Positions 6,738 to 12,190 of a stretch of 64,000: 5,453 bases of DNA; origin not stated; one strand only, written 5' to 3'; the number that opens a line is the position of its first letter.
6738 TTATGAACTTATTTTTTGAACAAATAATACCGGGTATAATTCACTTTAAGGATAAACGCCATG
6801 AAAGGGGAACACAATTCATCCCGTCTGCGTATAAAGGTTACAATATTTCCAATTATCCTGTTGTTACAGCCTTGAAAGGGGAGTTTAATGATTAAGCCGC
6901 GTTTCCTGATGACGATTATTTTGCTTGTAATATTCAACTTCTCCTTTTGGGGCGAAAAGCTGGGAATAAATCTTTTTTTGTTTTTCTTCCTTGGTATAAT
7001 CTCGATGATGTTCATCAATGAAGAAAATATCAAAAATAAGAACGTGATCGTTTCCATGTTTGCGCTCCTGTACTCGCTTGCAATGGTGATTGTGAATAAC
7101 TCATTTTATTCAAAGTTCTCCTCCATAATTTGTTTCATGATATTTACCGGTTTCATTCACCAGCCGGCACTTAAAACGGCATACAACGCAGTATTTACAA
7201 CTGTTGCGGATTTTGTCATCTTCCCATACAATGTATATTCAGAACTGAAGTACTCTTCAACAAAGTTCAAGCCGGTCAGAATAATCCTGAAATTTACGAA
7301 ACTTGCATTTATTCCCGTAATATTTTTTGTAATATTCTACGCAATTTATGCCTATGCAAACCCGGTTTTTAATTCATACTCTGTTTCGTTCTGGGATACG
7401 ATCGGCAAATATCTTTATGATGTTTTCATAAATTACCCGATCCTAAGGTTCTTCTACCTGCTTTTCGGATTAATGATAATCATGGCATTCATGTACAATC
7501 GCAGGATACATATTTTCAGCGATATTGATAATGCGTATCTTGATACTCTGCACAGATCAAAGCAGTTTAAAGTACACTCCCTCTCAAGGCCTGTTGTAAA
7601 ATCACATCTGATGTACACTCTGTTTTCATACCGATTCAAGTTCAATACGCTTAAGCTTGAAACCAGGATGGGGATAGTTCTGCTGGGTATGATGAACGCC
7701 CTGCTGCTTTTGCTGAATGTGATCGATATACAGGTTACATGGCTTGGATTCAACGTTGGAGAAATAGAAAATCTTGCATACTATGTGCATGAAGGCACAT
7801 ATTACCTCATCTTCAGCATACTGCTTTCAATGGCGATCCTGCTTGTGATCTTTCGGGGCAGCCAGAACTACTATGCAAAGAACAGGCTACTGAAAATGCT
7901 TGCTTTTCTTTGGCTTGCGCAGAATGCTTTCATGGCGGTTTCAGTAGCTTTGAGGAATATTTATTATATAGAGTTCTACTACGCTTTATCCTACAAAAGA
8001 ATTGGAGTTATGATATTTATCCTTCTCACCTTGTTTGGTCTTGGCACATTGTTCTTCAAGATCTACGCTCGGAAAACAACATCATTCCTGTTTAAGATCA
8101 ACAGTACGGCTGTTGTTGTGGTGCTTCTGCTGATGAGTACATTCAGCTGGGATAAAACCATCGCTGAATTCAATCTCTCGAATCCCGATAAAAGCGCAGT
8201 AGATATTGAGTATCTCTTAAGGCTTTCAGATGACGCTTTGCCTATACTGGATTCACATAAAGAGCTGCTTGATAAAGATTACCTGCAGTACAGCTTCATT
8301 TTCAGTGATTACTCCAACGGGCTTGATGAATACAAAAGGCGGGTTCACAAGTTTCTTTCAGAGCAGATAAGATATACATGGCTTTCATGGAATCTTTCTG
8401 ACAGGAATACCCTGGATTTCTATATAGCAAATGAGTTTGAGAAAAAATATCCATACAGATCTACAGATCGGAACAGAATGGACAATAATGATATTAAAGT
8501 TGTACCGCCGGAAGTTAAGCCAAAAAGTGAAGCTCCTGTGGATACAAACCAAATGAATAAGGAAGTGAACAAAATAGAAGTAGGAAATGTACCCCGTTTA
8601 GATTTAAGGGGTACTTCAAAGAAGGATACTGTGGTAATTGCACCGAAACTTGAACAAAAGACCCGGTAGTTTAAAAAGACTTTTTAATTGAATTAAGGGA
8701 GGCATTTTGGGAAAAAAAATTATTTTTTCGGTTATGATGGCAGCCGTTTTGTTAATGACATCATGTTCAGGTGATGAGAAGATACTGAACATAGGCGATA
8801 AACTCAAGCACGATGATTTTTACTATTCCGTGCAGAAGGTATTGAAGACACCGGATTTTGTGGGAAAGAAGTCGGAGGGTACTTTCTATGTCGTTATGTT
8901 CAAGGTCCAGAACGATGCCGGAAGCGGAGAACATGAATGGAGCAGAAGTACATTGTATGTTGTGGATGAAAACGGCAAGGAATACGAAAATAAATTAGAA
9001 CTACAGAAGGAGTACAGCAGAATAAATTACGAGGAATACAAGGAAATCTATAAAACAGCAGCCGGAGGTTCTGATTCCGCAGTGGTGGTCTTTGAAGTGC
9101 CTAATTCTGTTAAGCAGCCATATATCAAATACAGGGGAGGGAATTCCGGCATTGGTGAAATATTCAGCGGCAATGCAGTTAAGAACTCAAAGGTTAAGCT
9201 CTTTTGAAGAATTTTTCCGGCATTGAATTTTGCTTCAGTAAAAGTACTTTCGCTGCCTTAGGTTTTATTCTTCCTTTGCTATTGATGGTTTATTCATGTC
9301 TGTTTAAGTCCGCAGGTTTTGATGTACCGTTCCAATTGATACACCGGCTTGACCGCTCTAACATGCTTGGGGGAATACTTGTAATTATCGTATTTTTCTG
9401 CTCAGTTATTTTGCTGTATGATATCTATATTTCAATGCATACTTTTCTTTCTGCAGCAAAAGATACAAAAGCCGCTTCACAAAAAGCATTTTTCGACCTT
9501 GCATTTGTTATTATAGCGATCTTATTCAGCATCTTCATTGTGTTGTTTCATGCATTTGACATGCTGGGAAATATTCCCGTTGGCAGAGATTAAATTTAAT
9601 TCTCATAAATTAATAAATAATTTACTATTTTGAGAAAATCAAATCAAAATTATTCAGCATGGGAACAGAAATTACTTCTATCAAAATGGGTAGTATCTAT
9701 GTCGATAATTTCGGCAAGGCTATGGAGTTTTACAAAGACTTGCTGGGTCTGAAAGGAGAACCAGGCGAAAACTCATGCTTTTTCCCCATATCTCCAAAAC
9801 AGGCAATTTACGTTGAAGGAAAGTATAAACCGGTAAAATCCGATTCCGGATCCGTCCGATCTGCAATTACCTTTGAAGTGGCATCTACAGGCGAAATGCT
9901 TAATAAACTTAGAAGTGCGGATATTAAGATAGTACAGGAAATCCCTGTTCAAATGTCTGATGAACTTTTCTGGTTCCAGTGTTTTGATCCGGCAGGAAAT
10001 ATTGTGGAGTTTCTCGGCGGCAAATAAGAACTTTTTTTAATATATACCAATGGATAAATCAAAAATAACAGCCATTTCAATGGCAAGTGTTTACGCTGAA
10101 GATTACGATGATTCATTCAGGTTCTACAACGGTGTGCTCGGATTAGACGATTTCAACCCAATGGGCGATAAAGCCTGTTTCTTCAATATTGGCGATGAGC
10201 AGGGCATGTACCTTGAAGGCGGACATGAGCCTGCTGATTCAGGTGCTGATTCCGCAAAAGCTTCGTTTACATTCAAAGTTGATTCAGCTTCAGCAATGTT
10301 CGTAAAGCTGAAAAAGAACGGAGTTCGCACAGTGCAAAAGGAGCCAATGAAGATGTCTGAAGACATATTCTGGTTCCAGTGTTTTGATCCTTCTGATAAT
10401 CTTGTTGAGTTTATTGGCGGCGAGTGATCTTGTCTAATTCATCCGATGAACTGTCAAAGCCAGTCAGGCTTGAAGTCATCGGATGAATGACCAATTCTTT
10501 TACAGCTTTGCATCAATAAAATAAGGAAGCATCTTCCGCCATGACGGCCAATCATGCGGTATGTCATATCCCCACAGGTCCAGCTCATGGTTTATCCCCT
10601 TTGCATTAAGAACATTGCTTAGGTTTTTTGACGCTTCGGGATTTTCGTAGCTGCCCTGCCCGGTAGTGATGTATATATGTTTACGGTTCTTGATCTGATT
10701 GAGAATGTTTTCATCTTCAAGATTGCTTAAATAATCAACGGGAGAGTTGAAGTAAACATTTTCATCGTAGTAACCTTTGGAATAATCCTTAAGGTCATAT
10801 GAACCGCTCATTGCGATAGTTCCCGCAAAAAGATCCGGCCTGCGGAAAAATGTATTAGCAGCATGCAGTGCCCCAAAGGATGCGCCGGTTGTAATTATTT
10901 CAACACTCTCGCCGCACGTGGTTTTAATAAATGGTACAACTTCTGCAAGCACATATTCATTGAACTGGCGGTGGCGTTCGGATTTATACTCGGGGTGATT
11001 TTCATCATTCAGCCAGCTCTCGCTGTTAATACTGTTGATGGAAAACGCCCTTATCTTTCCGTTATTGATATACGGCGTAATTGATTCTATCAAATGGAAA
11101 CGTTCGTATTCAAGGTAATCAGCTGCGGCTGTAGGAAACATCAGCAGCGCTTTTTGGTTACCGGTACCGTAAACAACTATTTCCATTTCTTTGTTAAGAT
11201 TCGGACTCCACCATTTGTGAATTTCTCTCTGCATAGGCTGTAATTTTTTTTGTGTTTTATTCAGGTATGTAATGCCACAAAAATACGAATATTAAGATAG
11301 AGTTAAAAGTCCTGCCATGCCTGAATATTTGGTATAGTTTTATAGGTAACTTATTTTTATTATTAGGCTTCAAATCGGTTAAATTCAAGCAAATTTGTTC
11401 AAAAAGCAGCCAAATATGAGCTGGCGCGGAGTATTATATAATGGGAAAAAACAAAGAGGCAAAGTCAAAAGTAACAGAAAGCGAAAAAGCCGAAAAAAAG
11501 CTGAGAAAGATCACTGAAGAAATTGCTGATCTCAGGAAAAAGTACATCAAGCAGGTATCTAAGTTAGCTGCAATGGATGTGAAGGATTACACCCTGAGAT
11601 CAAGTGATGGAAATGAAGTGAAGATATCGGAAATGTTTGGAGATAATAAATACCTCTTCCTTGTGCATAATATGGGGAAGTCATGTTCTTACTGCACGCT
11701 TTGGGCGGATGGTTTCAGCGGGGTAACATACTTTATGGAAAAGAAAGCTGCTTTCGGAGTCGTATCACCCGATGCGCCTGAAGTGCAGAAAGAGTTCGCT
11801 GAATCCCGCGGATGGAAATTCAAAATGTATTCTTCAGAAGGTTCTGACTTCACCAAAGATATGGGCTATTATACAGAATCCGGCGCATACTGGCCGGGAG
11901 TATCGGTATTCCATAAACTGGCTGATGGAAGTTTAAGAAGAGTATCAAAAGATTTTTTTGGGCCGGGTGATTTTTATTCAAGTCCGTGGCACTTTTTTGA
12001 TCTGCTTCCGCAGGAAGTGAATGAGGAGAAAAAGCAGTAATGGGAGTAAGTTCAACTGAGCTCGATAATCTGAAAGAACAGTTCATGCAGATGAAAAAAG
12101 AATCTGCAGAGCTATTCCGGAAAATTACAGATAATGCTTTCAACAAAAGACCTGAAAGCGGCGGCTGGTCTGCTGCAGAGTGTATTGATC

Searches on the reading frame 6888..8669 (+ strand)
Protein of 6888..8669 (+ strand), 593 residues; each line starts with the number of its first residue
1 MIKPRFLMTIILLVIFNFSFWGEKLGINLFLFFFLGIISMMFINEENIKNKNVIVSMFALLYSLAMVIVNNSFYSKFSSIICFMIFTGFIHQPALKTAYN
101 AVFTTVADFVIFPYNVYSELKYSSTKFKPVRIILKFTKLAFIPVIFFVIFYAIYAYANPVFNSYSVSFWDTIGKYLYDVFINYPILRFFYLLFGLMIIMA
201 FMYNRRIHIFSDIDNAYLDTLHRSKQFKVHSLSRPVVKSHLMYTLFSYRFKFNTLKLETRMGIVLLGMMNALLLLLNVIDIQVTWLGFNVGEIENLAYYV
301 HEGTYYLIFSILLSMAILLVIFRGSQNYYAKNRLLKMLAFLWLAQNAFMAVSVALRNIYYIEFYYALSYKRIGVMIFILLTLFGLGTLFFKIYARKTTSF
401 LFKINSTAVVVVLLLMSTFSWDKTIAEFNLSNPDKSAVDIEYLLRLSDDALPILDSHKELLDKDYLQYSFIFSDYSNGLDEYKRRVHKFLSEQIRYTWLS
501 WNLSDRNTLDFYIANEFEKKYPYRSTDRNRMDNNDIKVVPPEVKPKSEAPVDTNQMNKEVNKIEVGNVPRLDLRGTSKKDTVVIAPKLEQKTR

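Call 62: search_protein_families(library=pfam, proteins=[window:6888-8669:+], max_evalue=0.001)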
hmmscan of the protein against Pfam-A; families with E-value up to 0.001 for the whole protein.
window:6888-8669:+ (593 aa): 1 family
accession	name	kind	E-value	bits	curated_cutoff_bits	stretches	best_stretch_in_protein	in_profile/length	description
PF13687.11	DUF4153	-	2.9e-33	116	27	1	58-455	3-371/373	Domain of unknown function (DUF4153)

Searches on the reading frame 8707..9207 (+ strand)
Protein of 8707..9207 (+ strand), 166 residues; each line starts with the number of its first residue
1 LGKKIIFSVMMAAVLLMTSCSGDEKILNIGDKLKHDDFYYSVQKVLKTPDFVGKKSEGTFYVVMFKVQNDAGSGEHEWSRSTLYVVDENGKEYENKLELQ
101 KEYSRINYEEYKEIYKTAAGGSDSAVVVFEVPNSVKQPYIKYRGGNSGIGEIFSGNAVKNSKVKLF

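Call 62: search_protein_families(library=pfam, proteins=[window:8707-9207:+], max_evalue=0.001)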
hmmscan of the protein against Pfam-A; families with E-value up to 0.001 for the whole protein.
window:8707-9207:+ (166 aa): 1 family
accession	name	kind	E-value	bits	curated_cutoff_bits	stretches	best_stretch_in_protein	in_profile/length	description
PF11611.13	DUF4352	-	7e-08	33.2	25.9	1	28-142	2-112/122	Domain of unknown function (DUF4352)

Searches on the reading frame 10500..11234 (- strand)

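Call 62: search_protein_families(library=pfam, proteins=[window:10500-11234:-], max_evalue=0.001)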
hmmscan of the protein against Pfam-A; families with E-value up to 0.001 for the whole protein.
window:10500-11234:- (244 aa): 2 families
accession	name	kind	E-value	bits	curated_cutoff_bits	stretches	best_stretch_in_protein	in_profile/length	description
PF00756.26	Esterase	-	1.8e-07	31.6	22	1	73-236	74-244/251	Putative esterase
PF00326.27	Peptidase_S9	-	0.00022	21.2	22.6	1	104-194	57-154/213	Prolyl oligopeptidase family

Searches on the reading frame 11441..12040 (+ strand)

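Call 62: search_protein_families(library=pfam, proteins=[window:11441-12040:+], max_evalue=0.001)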
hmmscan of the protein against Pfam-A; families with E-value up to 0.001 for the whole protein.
window:11441-12040:+ (199 aa): 3 families
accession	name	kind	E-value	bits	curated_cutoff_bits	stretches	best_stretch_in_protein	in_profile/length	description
PF05988.18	DUF899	-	2.1e-15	57.4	27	1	16-192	21-207/224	Bacterial protein of unknown function (DUF899)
PF00578.27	AhpC-TSA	-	1.2e-10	41.8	26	1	47-157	5-115/124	AhpC/TSA family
PF08534.16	Redoxin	-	3.3e-08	33.9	26.6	1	46-147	5-108/148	Redoxin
